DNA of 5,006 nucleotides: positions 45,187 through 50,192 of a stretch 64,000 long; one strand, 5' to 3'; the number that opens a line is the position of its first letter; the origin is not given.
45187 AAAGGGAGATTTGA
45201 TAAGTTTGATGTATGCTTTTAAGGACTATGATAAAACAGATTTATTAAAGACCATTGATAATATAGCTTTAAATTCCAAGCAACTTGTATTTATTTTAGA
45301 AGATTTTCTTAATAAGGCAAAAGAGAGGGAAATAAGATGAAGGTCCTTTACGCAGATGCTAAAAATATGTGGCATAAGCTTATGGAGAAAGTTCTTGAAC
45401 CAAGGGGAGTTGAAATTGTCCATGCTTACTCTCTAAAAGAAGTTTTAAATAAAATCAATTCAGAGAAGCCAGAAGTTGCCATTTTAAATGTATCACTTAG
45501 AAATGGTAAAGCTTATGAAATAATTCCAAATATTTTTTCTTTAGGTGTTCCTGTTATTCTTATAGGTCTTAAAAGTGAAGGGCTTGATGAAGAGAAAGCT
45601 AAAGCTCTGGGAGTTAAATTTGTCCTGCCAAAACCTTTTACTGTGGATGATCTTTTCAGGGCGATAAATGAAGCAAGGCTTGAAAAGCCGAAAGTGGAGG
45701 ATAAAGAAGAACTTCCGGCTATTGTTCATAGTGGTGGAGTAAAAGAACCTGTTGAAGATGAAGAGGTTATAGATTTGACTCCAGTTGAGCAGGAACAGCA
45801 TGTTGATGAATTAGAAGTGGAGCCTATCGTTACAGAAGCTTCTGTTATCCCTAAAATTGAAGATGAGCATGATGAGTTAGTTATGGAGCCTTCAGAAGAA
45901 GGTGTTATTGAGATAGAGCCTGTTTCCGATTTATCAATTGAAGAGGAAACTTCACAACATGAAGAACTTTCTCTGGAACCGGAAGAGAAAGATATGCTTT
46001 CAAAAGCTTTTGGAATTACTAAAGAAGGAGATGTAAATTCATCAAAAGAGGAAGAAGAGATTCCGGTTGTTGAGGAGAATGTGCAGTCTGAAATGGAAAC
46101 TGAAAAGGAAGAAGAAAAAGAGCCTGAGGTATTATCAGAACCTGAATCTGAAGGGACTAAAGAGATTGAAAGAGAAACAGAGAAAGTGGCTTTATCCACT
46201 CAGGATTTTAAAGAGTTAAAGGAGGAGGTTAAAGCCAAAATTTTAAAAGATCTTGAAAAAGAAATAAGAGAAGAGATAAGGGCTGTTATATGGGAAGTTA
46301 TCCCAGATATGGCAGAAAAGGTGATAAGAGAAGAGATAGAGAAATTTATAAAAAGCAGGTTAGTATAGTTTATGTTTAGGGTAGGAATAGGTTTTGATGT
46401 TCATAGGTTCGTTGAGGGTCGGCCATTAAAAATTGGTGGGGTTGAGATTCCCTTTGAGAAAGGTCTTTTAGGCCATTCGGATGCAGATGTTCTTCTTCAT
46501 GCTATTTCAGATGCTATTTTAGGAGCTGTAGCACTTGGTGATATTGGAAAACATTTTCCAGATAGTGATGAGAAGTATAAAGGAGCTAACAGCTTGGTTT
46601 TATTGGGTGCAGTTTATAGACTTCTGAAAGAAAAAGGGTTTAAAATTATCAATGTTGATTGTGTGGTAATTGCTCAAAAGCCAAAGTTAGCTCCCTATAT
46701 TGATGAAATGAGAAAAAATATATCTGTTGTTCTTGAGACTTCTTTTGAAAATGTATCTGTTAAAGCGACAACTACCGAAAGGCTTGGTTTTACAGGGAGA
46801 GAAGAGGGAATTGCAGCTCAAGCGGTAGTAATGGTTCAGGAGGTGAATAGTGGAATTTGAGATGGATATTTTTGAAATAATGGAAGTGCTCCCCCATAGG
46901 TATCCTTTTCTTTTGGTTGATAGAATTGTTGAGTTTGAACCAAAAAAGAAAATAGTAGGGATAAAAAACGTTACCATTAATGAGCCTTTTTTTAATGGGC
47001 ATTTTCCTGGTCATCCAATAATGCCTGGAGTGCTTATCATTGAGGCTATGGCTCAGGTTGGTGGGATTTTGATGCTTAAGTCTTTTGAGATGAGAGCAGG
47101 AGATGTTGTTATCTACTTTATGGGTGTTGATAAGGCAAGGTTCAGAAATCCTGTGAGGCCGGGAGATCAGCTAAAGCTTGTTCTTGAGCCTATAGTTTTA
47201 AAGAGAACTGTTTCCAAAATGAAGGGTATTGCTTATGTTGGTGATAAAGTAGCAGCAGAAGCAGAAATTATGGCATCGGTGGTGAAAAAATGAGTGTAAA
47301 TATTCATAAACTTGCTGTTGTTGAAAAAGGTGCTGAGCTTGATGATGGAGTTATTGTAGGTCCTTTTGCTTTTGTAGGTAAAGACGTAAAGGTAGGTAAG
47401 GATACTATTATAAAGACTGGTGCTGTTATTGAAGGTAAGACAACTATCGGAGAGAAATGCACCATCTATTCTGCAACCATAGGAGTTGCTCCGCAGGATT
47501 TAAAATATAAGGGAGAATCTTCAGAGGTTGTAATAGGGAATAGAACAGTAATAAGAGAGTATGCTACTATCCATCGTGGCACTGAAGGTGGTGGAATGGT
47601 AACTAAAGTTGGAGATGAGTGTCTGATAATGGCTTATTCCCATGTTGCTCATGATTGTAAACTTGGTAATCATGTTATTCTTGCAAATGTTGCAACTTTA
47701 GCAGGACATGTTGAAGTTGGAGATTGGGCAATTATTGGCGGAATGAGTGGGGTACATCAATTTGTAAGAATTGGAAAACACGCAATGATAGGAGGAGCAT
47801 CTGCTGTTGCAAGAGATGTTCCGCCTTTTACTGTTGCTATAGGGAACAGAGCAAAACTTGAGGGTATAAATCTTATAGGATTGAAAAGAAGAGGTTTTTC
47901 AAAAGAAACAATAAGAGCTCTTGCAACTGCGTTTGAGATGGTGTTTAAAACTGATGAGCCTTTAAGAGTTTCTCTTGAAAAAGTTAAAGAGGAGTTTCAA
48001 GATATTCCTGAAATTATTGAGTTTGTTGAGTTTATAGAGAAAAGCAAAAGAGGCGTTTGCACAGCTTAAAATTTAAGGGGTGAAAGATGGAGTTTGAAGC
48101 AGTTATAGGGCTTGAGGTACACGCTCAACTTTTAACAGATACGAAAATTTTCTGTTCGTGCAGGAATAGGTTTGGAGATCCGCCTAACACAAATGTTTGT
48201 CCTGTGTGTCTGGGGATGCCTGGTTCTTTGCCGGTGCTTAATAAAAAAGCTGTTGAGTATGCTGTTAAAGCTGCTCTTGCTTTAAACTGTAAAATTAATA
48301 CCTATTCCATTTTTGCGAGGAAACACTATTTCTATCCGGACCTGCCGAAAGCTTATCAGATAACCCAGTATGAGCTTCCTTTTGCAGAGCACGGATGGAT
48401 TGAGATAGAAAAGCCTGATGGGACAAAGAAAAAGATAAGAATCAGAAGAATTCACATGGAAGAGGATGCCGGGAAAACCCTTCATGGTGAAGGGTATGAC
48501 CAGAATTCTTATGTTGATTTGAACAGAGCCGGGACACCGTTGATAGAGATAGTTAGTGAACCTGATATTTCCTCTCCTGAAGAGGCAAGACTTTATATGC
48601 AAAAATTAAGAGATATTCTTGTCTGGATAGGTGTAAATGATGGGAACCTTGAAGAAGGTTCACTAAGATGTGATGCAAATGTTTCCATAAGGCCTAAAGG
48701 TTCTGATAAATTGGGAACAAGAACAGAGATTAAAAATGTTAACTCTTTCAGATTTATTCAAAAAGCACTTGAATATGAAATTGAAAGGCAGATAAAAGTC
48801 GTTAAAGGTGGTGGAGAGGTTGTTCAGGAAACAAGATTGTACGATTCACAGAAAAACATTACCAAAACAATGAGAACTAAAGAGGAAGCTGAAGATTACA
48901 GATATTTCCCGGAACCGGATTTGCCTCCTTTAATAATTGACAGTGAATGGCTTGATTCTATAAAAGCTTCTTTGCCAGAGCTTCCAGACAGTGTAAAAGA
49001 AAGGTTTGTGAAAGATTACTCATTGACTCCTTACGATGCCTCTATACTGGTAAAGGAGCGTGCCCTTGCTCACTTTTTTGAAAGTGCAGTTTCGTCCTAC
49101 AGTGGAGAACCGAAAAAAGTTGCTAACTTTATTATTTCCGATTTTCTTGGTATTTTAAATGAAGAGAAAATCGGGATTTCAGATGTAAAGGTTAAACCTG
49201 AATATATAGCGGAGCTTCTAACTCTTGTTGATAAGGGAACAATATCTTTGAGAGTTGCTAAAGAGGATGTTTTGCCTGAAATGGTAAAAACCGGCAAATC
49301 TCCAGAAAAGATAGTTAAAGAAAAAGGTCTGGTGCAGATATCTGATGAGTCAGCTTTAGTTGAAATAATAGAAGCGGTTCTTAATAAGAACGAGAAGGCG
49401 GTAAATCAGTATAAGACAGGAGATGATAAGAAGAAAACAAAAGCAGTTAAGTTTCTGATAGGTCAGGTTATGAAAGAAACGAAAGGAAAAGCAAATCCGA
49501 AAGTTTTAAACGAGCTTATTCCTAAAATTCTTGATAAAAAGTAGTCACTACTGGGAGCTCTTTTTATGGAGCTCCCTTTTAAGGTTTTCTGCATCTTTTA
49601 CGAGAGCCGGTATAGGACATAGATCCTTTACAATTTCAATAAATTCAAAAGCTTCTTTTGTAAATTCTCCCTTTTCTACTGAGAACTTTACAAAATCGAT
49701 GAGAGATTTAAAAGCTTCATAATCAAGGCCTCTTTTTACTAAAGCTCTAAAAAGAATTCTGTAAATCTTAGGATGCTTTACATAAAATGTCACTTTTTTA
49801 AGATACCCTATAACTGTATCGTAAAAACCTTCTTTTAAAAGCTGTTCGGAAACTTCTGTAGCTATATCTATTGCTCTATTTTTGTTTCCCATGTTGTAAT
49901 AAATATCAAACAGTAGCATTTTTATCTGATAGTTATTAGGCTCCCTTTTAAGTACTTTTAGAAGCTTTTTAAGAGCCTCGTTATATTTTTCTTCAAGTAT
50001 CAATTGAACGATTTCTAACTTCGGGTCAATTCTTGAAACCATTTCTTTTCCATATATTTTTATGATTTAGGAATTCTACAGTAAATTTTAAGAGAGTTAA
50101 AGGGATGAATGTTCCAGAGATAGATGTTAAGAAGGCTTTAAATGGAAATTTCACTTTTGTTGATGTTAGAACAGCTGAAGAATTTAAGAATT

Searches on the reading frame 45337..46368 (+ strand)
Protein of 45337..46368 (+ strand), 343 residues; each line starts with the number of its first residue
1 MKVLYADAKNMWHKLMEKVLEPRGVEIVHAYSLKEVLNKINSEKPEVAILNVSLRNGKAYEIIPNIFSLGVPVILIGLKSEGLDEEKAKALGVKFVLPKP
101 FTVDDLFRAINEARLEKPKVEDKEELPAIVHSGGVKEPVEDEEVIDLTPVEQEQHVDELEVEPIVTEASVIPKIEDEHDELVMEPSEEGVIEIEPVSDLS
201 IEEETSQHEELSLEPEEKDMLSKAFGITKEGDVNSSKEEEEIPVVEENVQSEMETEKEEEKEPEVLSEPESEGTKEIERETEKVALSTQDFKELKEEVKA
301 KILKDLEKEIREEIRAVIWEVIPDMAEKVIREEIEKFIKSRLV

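Call 13: search_protein_families(library=ncbifam, proteins=[window:45337-46368:+], max_evalue=0.00001)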
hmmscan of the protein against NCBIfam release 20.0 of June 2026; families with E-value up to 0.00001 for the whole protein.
window:45337-46368:+ (343 aa): 5 families
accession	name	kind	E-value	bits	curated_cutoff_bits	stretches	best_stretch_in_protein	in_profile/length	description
NF007820.0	PRK10529.1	equivalog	9.3e-08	31.8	325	1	3-114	4-116/225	two-component system response regulator KdpE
NF040689.1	MtrAB_MtrA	equivalog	2.7e-07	30.2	300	1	7-153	5-153/219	MtrAB system response regulator MtrA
NF033117.2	vanR_ACDEGLN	exception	4.3e-07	29.7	350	1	9-107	7-106/226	VanR-ABDEGLN family response regulator transcription factor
NF009971.0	PRK13435.1-2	subfamily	1.3e-06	28.3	151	1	1-111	1-110/141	response regulator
NF040534.1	resp_reg_YycF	equivalog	3.7e-06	26.4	340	1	2-122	2-125/231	response regulator YycF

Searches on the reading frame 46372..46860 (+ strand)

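Call 13: search_protein_families(library=ncbifam, proteins=[window:46372-46860:+], max_evalue=0.00001)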
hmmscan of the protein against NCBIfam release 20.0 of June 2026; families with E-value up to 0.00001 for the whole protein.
window:46372-46860:+ (162 aa): 2 families
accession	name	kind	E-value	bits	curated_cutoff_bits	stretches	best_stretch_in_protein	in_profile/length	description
NF006899.0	PRK09382.1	equivalog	2.2e-69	234.4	417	1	2-157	226-381/387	bifunctional 2-C-methyl-D-erythritol 4-phosphate cytidylyltransferase/2-C-methyl-D-erythritol 2,4-cyclodiphosphate synthase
TIGR00151.1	ispF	equivalog_domain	3.6e-68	228.5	116.45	1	3-156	1-154/155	2-C-methyl-D-erythritol 2,4-cyclodiphosphate synthase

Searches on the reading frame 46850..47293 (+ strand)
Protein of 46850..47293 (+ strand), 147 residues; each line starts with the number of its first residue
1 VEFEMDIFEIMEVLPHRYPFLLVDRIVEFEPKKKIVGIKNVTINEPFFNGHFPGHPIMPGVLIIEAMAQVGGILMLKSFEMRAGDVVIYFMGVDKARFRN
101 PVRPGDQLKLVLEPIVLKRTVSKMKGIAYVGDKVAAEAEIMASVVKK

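Call 13: search_protein_families(library=ncbifam, proteins=[window:46850-47293:+], max_evalue=0.00001)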
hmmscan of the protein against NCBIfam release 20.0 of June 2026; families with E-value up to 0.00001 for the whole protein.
window:46850-47293:+ (147 aa): 6 families
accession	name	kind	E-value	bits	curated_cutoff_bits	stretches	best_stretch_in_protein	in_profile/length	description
NF009667.0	PRK13188.1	equivalog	7e-63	212.9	465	1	4-147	320-462/464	bifunctional UDP-3-O-[3-hydroxymyristoyl] N-acetylglucosamine deacetylase/3-hydroxyacyl-ACP dehydratase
TIGR01750.1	fabZ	equivalog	4.7e-61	204.7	155.15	1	5-143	1-140/141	3-hydroxyacyl-ACP dehydratase FabZ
NF000582.1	PRK00006.1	equivalog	1.9e-59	199.5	113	1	6-143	1-136/137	3-hydroxyacyl-ACP dehydratase FabZ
NF058663.1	cispen_cyc_AmcE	equivalog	2.7e-20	72.9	140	1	5-145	4-141/153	cispentacin biosynthesis cyclizing decarboxylase AmcE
NF003509.0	PRK05174.1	equivalog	3.9e-10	39.8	124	1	18-139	32-153/172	bifunctional 3-hydroxydecanoyl-ACP dehydratase/trans-2-decenoyl-ACP isomerase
TIGR01749.1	fabA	equivalog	1e-08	35.3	238.15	1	19-138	30-149/169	3-hydroxyacyl-[acyl-carrier-protein] dehydratase FabA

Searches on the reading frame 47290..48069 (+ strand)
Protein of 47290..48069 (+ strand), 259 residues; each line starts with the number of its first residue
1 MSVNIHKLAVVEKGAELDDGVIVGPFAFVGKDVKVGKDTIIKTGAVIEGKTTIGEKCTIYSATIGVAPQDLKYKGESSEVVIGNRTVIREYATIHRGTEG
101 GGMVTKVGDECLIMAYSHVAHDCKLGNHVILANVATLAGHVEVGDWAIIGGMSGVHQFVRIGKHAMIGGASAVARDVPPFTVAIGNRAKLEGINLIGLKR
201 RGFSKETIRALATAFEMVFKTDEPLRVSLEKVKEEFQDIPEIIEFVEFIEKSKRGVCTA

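Call 13: search_protein_families(library=ncbifam, proteins=[window:47290-48069:+], max_evalue=0.00001)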
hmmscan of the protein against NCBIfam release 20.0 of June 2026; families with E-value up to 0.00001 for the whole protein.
window:47290-48069:+ (259 aa): 20 families
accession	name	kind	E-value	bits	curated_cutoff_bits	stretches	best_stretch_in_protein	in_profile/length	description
NF003657.0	PRK05289.1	equivalog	4.4e-111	370.2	226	1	2-258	3-260/264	acyl-ACP--UDP-N-acetylglucosamine O-acyltransferase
TIGR01852.1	lipid_A_lpxA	equivalog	8.2e-107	356.2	231.05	1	5-257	1-254/254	acyl-ACP--UDP-N-acetylglucosamine O-acyltransferase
TIGR03570.1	NeuD_NnaD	subfamily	2.2e-30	105.8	160.8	2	78-189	98-202/202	NeuD/PglB/VioB family sugar acetyltransferase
NF002060.0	PRK00892.1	subfamily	4.7e-26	91.7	207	1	2-179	119-302/345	UDP-3-O-(3-hydroxymyristoyl)glucosamine N-acyltransferase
TIGR01853.1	lipid_A_lpxD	equivalog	4.8e-26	91.5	242.5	1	3-181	111-295/325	UDP-3-O-(3-hydroxymyristoyl)glucosamine N-acyltransferase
NF010937.0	PRK14357.1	equivalog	2.8e-14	52.8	658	1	20-61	241-284/448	bifunctional UDP-N-acetylglucosamine diphosphorylase/glucosamine-1-phosphate N-acetyltransferase GlmU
NF010934.1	PRK14354.1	equivalog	1e-12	47.3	450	1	26-184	256-434/447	bifunctional UDP-N-acetylglucosamine diphosphorylase/glucosamine-1-phosphate N-acetyltransferase GlmU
NF010935.0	PRK14355.1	equivalog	2.7e-12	46.1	718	1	25-62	260-298/459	bifunctional UDP-N-acetylglucosamine diphosphorylase/glucosamine-1-phosphate N-acetyltransferase GlmU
TIGR03991.1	alt_bact_glmU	hypoth_equivalog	5.3e-09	35.9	225.3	0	17-59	204-246/394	UDP-N-acetylglucosamine diphosphorylase/glucosamine-1-phosphate N-acetyltransferase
TIGR03532.1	DapD_Ac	equivalog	5.3e-08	32.8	231.75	0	79-190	98-210/231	2,3,4,5-tetrahydropyridine-2,6-dicarboxylate N-acetyltransferase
TIGR01173.1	glmU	equivalog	6.3e-08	31.9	366.85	1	28-187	258-438/452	bifunctional UDP-N-acetylglucosamine diphosphorylase/glucosamine-1-phosphate N-acetyltransferase GlmU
NF007797.0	PRK10502.1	subfamily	5.7e-07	29.3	192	0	126-189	110-174/183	WcaF family extracellular polysaccharide biosynthesis acetyltransferase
NF007240.0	PRK09677.1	equivalog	6.8e-07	29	243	0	140-190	130-180/192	putative lipopolysaccharide biosynthesis O-acetyl transferase WbbJ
NF050158.1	CarbAnhydGPos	equivalog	1.3e-06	28.2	250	0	28-155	5-120/172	gamma carbonic anhydrase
NF041874.1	EPS_EpsC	equivalog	2e-06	27.6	150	0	117-190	88-163/168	serine O-acetyltransferase EpsC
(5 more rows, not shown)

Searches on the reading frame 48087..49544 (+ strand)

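Call 13: search_protein_families(library=ncbifam, proteins=[window:48087-49544:+], max_evalue=0.00001)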
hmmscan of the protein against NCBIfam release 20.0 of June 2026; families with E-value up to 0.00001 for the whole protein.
window:48087-49544:+ (485 aa): 9 families
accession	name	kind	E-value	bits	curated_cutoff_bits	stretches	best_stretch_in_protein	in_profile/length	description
NF004012.0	PRK05477.1-2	equivalog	4.4e-212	705.1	338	1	1-484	2-480/481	Asp-tRNA(Asn)/Glu-tRNA(Gln) amidotransferase subunit GatB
NF004014.0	PRK05477.1-4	equivalog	2.9e-208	692.4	414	1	1-482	1-474/475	Asp-tRNA(Asn)/Glu-tRNA(Gln) amidotransferase subunit GatB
NF004015.0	PRK05477.1-5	equivalog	5.3e-190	632.2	628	1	2-482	14-486/488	Asp-tRNA(Asn)/Glu-tRNA(Gln) amidotransferase subunit GatB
TIGR00133.1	gatB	equivalog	2.1e-189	630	314.8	1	1-482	2-480/481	Asp-tRNA(Asn)/Glu-tRNA(Gln) amidotransferase subunit GatB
NF004011.1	PRK05477.1-1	equivalog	2.2e-184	613.6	680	1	1-482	1-473/475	Asp-tRNA(Asn)/Glu-tRNA(Gln) amidotransferase subunit GatB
NF004013.0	PRK05477.1-3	equivalog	1e-153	512.5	653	1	2-480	16-497/501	Asp-tRNA(Asn)/Glu-tRNA(Gln) amidotransferase subunit GatB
NF003107.0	PRK04028.1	equivalog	5.2e-53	180.4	456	2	245-483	403-625/630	Glu-tRNA(Gln) amidotransferase subunit GatE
TIGR00134.1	gatE_arch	equivalog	1.8e-45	155.3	319.55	2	271-482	420-618/622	Glu-tRNA(Gln) amidotransferase subunit GatE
NF011291.0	PRK14703.1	equivalog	1.3e-36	126.1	681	1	304-483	600-768/769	glutamine--tRNA ligase/YqeY domain fusion protein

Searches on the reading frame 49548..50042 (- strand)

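Call 52: search_protein_families(library=ncbifam, proteins=[window:49548-50042:-], max_evalue=1e-15)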
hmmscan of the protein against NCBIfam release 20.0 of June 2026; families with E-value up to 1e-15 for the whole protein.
window:49548-50042:- (164 aa): 0 families

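Call 57: search_protein_families(library=pfam, proteins=[window:49548-50042:-], max_evalue=0.001)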
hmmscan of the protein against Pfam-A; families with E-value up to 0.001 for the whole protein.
window:49548-50042:- (164 aa): 1 family
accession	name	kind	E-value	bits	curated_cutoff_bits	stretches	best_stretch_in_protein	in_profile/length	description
PF14559.12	TPR_19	-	1.8e-07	31.8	25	1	14-67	1-54/68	Tetratricopeptide repeat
